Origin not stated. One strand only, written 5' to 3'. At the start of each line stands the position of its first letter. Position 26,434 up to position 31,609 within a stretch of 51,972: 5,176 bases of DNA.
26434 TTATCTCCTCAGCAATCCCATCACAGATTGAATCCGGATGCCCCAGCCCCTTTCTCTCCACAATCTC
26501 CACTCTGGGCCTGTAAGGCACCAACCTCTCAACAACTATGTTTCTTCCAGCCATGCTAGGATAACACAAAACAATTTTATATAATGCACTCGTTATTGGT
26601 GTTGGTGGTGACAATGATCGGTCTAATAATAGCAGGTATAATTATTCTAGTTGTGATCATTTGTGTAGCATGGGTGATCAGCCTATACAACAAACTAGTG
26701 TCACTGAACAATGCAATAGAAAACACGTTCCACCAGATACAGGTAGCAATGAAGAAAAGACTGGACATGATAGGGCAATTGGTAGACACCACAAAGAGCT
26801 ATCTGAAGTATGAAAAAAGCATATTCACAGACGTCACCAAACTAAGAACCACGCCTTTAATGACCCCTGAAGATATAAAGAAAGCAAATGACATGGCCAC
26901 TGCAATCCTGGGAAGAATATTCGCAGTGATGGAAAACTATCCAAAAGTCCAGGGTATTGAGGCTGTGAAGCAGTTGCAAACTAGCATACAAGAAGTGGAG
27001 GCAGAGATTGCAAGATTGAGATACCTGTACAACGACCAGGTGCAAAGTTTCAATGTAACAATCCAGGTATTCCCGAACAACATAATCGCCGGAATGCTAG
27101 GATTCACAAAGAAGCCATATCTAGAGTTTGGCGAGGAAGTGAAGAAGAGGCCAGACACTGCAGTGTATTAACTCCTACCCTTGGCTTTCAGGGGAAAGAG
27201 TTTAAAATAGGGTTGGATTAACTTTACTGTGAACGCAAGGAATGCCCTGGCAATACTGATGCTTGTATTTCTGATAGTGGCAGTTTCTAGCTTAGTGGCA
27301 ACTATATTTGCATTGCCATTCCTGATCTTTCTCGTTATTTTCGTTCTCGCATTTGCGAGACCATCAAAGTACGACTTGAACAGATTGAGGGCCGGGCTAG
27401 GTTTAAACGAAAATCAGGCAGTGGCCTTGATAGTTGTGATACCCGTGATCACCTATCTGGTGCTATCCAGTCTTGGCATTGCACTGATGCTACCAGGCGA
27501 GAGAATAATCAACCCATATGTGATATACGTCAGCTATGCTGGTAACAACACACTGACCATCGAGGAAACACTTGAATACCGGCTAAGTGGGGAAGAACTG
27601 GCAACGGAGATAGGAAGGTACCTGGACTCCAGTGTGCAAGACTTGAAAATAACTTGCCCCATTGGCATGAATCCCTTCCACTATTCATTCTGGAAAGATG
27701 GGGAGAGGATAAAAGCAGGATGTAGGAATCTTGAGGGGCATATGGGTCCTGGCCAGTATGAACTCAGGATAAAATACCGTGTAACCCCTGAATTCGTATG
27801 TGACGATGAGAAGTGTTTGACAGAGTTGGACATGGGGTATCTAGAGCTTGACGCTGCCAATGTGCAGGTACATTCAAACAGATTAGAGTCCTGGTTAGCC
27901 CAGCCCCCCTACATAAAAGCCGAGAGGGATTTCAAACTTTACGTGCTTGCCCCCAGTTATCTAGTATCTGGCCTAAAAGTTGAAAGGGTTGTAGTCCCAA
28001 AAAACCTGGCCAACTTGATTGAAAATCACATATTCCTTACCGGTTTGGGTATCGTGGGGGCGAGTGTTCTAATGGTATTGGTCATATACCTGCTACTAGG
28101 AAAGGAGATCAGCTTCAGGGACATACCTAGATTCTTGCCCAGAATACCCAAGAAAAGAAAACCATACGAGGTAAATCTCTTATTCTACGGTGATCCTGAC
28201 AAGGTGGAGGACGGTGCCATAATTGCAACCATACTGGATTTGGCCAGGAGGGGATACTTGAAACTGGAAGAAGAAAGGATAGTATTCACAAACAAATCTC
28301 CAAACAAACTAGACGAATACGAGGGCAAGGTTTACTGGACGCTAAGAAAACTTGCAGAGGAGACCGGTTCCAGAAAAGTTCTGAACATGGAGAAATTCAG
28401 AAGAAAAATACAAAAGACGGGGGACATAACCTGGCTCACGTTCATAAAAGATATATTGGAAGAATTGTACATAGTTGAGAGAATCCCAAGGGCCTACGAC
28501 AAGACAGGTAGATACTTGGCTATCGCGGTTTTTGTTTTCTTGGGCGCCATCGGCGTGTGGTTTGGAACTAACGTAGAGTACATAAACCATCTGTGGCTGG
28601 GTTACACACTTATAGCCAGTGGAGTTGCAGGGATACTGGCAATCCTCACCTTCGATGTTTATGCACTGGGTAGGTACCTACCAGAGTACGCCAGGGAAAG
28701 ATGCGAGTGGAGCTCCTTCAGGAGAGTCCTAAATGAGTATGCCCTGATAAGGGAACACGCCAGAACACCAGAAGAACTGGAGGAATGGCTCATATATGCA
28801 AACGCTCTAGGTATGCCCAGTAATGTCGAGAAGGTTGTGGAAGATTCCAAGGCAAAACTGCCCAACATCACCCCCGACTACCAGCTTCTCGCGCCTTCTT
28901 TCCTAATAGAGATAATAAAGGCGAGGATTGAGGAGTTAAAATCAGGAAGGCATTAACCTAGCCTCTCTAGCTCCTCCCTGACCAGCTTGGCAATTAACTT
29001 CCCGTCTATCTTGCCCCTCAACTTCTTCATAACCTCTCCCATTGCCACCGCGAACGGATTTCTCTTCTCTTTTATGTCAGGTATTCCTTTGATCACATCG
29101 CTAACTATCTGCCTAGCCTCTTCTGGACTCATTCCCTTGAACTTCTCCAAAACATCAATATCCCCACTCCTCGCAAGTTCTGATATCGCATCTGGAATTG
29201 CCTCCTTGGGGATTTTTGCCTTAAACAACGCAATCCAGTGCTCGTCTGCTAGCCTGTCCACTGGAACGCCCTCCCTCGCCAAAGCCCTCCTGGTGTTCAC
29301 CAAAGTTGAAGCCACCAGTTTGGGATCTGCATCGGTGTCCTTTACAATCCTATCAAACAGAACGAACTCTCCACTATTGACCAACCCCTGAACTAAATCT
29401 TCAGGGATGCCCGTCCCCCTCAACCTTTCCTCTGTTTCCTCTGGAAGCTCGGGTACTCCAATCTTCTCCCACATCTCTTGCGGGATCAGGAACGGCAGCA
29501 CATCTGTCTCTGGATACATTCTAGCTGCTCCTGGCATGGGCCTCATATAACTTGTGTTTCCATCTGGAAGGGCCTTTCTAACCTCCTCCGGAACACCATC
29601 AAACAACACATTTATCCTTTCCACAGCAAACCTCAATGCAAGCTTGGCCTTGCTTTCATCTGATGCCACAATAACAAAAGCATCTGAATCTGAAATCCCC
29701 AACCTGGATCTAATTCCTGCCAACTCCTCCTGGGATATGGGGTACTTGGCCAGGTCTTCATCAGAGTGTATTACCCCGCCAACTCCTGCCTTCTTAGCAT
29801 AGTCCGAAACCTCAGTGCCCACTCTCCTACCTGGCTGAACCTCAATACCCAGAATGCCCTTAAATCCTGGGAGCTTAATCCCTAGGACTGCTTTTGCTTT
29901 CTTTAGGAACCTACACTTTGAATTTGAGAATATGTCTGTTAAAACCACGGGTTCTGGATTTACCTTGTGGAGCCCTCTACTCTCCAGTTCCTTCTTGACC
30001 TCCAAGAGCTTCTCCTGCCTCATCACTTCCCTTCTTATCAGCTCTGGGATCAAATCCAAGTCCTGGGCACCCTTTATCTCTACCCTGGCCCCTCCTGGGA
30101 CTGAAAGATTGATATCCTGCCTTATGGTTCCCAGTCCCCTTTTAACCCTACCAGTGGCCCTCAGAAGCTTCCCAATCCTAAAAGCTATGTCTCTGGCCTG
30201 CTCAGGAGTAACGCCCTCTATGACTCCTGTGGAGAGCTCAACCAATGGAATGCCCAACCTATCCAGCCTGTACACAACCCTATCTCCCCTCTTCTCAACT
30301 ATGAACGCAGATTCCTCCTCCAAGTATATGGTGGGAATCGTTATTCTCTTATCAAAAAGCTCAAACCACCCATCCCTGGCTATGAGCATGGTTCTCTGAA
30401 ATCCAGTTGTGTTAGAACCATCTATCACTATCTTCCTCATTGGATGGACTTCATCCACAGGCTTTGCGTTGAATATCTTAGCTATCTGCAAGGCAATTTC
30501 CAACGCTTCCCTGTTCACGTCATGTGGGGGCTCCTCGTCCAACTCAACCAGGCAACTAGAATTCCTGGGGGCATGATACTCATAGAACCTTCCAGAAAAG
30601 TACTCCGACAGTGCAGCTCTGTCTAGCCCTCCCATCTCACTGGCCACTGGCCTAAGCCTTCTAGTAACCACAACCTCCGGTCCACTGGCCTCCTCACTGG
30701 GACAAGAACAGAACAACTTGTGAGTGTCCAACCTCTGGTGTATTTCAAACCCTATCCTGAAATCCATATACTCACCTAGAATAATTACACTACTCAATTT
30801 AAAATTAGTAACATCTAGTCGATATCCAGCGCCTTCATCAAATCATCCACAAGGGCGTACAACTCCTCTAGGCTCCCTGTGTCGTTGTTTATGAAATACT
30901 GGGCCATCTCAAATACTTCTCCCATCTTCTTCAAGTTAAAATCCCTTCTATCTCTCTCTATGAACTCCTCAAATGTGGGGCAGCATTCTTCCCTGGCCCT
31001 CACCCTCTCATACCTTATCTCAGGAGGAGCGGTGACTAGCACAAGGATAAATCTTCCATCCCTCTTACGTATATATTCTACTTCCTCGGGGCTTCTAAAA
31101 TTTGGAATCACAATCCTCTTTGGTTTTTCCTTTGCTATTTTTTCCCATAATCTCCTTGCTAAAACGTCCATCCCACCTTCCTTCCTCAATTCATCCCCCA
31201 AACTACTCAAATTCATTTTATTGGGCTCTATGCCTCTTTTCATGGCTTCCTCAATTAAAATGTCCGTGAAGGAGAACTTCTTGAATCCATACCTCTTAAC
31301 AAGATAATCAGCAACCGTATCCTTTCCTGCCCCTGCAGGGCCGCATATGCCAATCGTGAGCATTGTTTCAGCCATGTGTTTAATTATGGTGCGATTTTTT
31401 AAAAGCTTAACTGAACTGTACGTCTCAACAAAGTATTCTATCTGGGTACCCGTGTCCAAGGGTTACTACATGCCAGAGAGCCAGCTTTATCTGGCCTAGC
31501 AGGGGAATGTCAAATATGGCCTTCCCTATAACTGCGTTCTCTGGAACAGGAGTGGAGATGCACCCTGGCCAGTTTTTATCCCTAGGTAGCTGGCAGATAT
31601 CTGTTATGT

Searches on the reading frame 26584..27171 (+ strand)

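Call 34: search_protein_families(library=pfam, proteins=[window:26584-27171:+], max_evalue=0.00001)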
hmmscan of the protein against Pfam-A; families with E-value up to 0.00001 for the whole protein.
window:26584-27171:+ (195 aa): 1 family
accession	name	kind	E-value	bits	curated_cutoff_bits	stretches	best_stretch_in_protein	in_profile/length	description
PF04011.17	LemA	-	2.8e-40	138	26.2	1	49-191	2-146/149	LemA family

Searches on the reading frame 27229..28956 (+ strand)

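Call 34: search_protein_families(library=pfam, proteins=[window:27229-28956:+], max_evalue=0.00001)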
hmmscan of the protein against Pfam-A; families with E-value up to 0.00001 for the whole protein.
window:27229-28956:+ (575 aa): 1 family
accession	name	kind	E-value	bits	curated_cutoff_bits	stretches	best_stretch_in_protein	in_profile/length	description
PF20990.2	DUF2207_C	-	9e-22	78.4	33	1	305-535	7-245/247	Predicted membrane protein (DUF2207) C-terminal domain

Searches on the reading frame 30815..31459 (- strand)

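Call 34: search_protein_families(library=pfam, proteins=[window:30815-31459:-], max_evalue=0.00001)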
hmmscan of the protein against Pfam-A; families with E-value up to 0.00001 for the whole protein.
window:30815-31459:- (214 aa): 3 families
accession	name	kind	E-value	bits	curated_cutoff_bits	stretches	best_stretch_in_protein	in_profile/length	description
PF13238.12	AAA_18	-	1.7e-16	61.2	29.4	1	36-168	1-123/128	AAA domain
PF13207.12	AAA_17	-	7e-13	49.5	27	1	40-157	2-124/136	AAA domain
PF21448.3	DNMK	-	4.4e-06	26.9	27.1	0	36-85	3-51/232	Deoxynucleotide monophosphate kinase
